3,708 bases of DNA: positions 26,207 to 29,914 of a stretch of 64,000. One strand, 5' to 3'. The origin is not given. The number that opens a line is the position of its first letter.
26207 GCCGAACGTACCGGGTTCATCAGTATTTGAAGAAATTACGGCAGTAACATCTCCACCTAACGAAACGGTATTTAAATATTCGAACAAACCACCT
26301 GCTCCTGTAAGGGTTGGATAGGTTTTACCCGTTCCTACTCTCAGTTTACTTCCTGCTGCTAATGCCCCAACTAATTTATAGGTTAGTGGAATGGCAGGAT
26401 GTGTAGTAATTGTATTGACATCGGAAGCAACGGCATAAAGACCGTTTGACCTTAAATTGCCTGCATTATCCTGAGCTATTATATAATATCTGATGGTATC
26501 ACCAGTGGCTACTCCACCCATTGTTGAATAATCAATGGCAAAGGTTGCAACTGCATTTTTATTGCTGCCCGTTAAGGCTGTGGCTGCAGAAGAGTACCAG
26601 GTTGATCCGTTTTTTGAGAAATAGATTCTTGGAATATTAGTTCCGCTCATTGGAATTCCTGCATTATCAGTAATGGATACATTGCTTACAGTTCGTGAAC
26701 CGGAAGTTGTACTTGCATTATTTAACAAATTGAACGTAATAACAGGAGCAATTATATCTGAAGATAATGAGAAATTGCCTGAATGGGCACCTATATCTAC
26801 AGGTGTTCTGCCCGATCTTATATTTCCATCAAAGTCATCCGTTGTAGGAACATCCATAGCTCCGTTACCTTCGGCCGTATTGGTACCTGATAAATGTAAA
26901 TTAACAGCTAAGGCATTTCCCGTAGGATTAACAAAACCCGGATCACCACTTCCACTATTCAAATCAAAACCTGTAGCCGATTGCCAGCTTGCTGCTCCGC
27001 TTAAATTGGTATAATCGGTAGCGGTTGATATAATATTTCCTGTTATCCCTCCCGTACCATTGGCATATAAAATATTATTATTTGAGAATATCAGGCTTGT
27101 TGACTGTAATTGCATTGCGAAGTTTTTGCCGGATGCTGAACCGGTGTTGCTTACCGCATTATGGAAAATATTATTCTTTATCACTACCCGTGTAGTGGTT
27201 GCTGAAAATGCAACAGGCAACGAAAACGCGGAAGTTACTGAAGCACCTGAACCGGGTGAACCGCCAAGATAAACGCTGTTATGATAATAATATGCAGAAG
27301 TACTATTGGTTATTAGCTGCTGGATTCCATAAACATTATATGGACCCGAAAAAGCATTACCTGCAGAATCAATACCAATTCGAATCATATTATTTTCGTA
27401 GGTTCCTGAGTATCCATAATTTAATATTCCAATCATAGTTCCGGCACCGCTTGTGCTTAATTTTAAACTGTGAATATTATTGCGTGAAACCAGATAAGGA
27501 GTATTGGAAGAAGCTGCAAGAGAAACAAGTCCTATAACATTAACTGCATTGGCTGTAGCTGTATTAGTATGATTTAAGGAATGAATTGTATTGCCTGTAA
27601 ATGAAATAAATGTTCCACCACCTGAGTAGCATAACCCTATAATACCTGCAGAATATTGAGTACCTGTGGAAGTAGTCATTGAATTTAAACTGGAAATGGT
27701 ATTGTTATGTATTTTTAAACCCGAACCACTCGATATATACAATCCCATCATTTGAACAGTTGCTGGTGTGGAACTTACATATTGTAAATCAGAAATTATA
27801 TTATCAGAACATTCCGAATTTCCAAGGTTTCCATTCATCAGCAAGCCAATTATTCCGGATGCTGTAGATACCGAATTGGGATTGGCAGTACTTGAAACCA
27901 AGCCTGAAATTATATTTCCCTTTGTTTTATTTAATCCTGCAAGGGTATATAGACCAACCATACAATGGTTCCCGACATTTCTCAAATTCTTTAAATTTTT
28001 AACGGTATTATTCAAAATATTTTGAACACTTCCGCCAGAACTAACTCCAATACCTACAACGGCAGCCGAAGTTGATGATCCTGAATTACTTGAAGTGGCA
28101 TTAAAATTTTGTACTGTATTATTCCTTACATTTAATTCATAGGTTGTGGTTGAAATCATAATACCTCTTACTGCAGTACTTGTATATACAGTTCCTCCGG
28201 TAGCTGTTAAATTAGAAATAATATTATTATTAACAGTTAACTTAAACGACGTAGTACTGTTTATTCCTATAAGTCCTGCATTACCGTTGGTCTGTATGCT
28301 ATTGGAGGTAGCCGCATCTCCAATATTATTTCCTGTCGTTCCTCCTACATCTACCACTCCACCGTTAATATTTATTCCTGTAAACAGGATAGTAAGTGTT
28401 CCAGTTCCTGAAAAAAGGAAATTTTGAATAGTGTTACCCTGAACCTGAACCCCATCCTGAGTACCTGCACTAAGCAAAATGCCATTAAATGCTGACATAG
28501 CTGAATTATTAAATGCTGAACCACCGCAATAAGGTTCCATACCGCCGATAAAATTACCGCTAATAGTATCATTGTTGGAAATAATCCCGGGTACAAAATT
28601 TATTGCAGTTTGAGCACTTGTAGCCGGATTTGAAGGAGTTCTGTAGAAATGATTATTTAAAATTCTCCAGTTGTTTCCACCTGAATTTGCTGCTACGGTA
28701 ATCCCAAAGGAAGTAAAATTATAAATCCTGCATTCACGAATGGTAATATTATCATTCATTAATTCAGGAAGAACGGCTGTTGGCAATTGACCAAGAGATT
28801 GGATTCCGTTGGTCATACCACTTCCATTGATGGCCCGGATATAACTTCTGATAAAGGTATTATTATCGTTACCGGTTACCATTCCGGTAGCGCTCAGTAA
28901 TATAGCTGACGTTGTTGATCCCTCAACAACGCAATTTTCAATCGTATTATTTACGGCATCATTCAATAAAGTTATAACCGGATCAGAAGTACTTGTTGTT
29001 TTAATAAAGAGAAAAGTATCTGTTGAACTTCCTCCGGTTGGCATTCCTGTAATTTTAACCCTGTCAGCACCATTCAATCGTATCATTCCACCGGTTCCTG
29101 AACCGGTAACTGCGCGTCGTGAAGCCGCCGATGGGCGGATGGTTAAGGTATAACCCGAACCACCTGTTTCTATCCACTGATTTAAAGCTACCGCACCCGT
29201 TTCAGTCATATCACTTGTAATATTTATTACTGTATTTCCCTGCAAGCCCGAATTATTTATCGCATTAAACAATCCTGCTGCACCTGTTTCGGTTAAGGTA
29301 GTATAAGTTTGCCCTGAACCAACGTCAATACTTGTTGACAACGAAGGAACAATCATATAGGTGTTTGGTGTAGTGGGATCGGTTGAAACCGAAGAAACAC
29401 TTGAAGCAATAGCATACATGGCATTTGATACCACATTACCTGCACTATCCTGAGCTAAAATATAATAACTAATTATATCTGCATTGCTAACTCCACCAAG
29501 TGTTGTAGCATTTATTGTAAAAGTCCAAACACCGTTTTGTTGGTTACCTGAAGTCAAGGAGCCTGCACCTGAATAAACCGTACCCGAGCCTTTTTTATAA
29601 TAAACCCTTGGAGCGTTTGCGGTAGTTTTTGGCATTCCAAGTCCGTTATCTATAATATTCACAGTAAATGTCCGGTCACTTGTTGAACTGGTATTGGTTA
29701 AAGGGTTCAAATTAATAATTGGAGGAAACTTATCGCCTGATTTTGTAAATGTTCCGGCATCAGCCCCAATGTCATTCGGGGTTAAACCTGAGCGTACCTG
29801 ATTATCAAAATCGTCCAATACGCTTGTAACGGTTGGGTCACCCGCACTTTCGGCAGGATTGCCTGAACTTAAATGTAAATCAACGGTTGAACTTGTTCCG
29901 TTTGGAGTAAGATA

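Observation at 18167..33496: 15.3-kb single-ORF giant T9SS surface protein with triplicated ~1000-aa beta-helix modules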

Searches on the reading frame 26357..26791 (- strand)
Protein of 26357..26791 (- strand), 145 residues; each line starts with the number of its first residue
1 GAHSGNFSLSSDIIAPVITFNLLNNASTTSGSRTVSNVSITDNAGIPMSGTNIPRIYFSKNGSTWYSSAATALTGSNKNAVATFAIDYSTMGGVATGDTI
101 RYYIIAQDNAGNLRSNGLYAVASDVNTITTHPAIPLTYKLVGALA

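Call 20: search_protein_families(library=pfam, proteins=[window:26357-26791:-], max_evalue=1)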
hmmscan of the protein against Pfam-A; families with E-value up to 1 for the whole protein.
window:26357-26791:- (145 aa): 1 family
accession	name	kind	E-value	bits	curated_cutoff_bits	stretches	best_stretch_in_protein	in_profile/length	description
PF23033.1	DUF7034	-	0.025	15.2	27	1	20-84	6-66/119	Domain of unknown function (DUF7034)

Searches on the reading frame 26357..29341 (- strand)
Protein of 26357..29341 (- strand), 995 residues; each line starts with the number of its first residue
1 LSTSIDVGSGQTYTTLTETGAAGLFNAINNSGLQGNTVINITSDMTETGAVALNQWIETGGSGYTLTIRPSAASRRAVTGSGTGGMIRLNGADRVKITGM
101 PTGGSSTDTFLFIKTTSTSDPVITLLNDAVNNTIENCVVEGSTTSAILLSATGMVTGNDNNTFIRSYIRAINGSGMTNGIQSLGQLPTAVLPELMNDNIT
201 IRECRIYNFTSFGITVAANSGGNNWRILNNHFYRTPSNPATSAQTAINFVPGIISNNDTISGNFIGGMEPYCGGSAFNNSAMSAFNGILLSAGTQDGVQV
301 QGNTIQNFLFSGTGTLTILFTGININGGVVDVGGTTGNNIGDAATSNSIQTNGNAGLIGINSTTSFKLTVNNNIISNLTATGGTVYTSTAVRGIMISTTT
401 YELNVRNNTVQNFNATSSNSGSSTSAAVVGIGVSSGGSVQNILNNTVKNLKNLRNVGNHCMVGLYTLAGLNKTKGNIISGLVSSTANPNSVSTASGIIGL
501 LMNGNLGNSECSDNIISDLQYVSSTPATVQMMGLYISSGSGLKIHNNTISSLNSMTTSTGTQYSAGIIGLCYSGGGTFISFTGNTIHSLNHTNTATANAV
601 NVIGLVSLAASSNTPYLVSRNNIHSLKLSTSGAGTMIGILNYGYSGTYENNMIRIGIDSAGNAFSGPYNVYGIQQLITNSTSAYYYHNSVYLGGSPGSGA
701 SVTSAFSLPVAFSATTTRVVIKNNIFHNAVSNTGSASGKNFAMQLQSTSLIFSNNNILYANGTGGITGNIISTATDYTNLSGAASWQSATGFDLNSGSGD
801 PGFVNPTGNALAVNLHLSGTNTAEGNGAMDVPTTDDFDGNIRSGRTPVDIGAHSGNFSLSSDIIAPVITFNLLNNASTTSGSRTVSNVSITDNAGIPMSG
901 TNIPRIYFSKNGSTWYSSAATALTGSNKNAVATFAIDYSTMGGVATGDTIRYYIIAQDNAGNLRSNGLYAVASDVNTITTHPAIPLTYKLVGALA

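Call 20: search_protein_families(library=pfam, proteins=[window:26777-29341:-], max_evalue=1)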
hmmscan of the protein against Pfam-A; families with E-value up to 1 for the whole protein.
window:26777-29341:- (855 aa): 0 families

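Call 21: find_homologous_proteins(query=window:26357-29341:-, max_evalue=0.00001)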
Query window:26357-29341:- (995 aa): 318 proteins with E <= 0.00001 among 8000 candidates; the best 120 are listed.
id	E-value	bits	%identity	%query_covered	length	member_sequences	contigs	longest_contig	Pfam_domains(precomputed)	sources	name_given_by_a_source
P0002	4.4e-188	646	36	100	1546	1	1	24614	-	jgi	jgi:hypothetical protein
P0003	3.4e-168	580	36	64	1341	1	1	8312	-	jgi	-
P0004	4.4e-167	576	35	94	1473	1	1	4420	-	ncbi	ncbi:MAG: beta strand repeat-containing protein, partial [Bacteroidota bacterium]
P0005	1.0e-120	423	32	91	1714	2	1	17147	-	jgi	jgi:hypothetical protein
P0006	2.1e-119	418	36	94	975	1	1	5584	-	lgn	-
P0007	2.8e-117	411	33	91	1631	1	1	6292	-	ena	-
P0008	1.1e-114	403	33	94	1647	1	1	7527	PF17963.8,PF17892.8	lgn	-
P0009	8.2e-114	400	35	58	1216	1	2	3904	-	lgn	-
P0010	1.8e-112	395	39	41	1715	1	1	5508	-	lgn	-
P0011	5.6e-112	394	32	91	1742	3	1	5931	PF15780.12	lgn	-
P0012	1.1e-111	393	31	97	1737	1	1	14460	PF22073.3,PF15780.12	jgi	jgi:hypothetical protein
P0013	1.8e-111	392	32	91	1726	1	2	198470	-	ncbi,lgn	-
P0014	4.9e-111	391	41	47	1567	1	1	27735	-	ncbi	-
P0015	1.3e-110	389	37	42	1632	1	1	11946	-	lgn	-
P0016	2.6e-110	388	33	98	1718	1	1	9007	PF22073.3,PF15780.12,PF22544.3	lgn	-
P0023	1.5e-104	369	39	39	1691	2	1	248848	PF22073.3,PF13229.13,PF15780.12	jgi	jgi:hypothetical protein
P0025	1.8e-104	369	32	91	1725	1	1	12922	PF13229.13,PF15780.12,PF22544.3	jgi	jgi:hypothetical protein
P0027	7.4e-104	367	33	91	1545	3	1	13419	PF13229.13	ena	-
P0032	6.6e-103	364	37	45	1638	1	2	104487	PF13229.13,PF22544.3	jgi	jgi:hypothetical protein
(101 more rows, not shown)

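Call 34: search_solved_structures(query=A1, max_evalue=1)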
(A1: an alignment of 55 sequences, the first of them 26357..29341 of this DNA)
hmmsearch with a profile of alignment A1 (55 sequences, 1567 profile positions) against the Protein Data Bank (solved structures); distinct sequences matched with E-value up to 1: 1.
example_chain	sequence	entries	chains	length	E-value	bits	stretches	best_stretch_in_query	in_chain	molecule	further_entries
9rx2_A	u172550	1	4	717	2.2e-06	28.9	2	1173-1411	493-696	Parallel beta-helix repeat protein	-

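Call 39: predict_structure(alignment_id=A1)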
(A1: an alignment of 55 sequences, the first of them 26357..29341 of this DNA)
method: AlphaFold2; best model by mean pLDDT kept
length: 995 residues; sequences in the alignment: 55
mean_pLDDT: 89.1   pTM: 0.89
mean pLDDT of the five models: 89.1, 88.4, 87.7, 86.4, 85.0
residues with pLDDT >= 90: 630; 70-90: 288; 50-70: 75; < 50: 2
segments of 3 or more residues with pLDDT < 50: none
pLDDT, mean of each block of 10 residues (from residue 1): 87 94 93 89 94 77 81 95 91 95 92 93 92 97 91 77 97 85 76 81 96 87 90 84 92 86 96 91 90 88 96 80 95 96 88 88 95 97 72 91 95 84 71 89 98 78 92 97 80 74 83 98 76 89 95 86 87 84 97 77 86 81 93 89 88 96 92 84 93 93 93 77 97 95 89 94 95 90 82 88 96 95 87 92 76 86 89 90 94 91 96 94 93 96 94 94 85 90 91 72
secondary structure, 60 per line:
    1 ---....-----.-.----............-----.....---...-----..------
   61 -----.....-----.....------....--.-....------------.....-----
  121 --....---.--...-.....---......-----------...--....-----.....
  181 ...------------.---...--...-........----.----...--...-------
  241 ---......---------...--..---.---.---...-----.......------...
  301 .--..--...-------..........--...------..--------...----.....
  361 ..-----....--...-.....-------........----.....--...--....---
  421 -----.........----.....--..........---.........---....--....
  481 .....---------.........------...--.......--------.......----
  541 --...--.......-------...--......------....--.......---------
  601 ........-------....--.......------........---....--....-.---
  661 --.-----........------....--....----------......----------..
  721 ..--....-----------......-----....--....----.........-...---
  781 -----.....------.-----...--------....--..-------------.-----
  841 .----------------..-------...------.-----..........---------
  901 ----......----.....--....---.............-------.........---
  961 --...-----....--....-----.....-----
elements in order (helices of 4 or more, strands of 3 or more residues): E4-7 H24-31 E37-41 E45-47 E66-70 E76-80 E87-90 E95-98 E111-115 E123-126 E133-135 E137-141 E145-150 E162-164 E167-170 E176-183 E200-202 E205-207 E209-216 E226-228 E231-233 E244-249 E259-261 E277-279 E285-291 E298-301 E308-310 E318-327 E330-332 E349-351 E356-362 E368-371 E374-376 E378-382 E390-397 E402-406 E409-411 E414-417 E426-434 E439-443 E446-455 E459-467 E471-474 E477-485 E495-503 E510-512 E515-521 E530-536 E543-545 E548-554 E567-572 E579-582 E585-591 E601-608 E616-619 E622-628 E635-642 E646-649 E652-655 E669-676 E683-686 E689-692 E703-708 E719-722 E725-728 E740-745 E751-754 E757-760 E765-770 E775-777 H786-790 E803-805 E814-817 E867-869 E882-891 E905-910 E915-919 E922-925 E929-937 H938-941 E949-957 E963-965 E971-974 E977-980 E986-990

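Call 44: fold_search(model_id=the predicted structure, library=pdb)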
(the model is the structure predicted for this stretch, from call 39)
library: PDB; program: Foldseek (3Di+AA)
matches with E <= 10: 1016; with E <= 0.001: 3
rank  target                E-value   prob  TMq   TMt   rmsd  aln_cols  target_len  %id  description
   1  7dmk_D                8.7e-04  0.75  0.15  0.19  24.4       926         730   12  PL6 alginate lyase BcAlyPL6 (released 2021-10-06)
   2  7o77                  9.1e-04  0.77  0.17  0.21  24.8       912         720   10  Structure of the PL6 family alginate lyase Patl3640 from Pseudoalteromonas atlantica T6c (released 2021-07-28)
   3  7dmk_A                9.1e-04  0.66  0.14  0.18  24.4       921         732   13  PL6 alginate lyase BcAlyPL6 (released 2021-10-06)
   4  7o7t                  2.0e-03  0.33  0.13  0.16  24.4       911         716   10  Structure of the PL6 family alginate lyase Patl3640 from Pseudoalteromonas atlantica T6c in complex with 4-deoxy-L-eryth (released 2021-07-28)
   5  7dmk_C                2.2e-03  0.96  0.20  0.26  25.9       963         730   12  PL6 alginate lyase BcAlyPL6 (released 2021-10-06)
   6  7eea_C                4.0e-03  0.63  0.19  0.25  17.0       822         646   12  Cyanophage Pam1 tailspike receptor-binding domain (released 2021-10-20)
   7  6i0x_B                6.2e-03  1.00  0.10  0.21   8.6       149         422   17  Porphyromonas gingivalis peptidylarginine deminase (PPAD) mutant G231N/E232T/N235D in complex with Cl-amidine. (released 2019-01-23)
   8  8bwk_C                6.2e-03  0.38  0.15  0.19  25.2       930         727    9  Metagenomic derived PL6 alginate lyase (released 2023-12-20)
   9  7eea_A                6.5e-03  0.72  0.20  0.27  16.1       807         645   12  Cyanophage Pam1 tailspike receptor-binding domain (released 2021-10-20)
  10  3suc                  7.4e-03  0.60  0.15  0.19  17.7       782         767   12  Crystal structure of the pre-mature bacteriophage phi29 gene product 12 (released 2011-08-03)
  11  5ak7                  8.8e-03  1.00  0.10  0.22   8.6       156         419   16  Structure of wt Porphyromonas gingivalis peptidylarginine deiminase (released 2015-07-22)
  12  8bwk_B                8.8e-03  0.18  0.13  0.15  25.1       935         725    9  Metagenomic derived PL6 alginate lyase (released 2023-12-20)
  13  6i0x_A                9.7e-03  1.00  0.09  0.21  10.1       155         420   17  Porphyromonas gingivalis peptidylarginine deminase (PPAD) mutant G231N/E232T/N235D in complex with Cl-amidine. (released 2019-01-23)
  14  8bwk_A                1.0e-02  0.15  0.11  0.14  24.4       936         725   10  Metagenomic derived PL6 alginate lyase (released 2023-12-20)
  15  4ytb                  1.1e-02  1.00  0.10  0.22   8.5       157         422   15  Crystal structure of Porphyromonas gingivalis peptidylarginine deiminase (PPAD) in complex with dipeptide Asp-Gln. (released 2015-07-01)
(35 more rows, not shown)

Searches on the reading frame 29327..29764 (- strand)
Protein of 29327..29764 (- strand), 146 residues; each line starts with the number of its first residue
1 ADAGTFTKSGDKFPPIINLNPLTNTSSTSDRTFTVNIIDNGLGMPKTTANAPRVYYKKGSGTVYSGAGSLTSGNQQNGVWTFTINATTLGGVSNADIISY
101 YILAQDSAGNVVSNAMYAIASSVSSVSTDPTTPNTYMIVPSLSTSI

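Call 20: search_protein_families(library=pfam, proteins=[window:29327-29764:-], max_evalue=1)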
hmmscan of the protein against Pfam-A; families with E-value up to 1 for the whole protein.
window:29327-29764:- (146 aa): 1 family
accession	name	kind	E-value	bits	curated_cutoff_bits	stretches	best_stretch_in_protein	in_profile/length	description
PF24893.1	DUF7743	-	0.0088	16.2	27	1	33-138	24-113/120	Domain of unknown function (DUF7743)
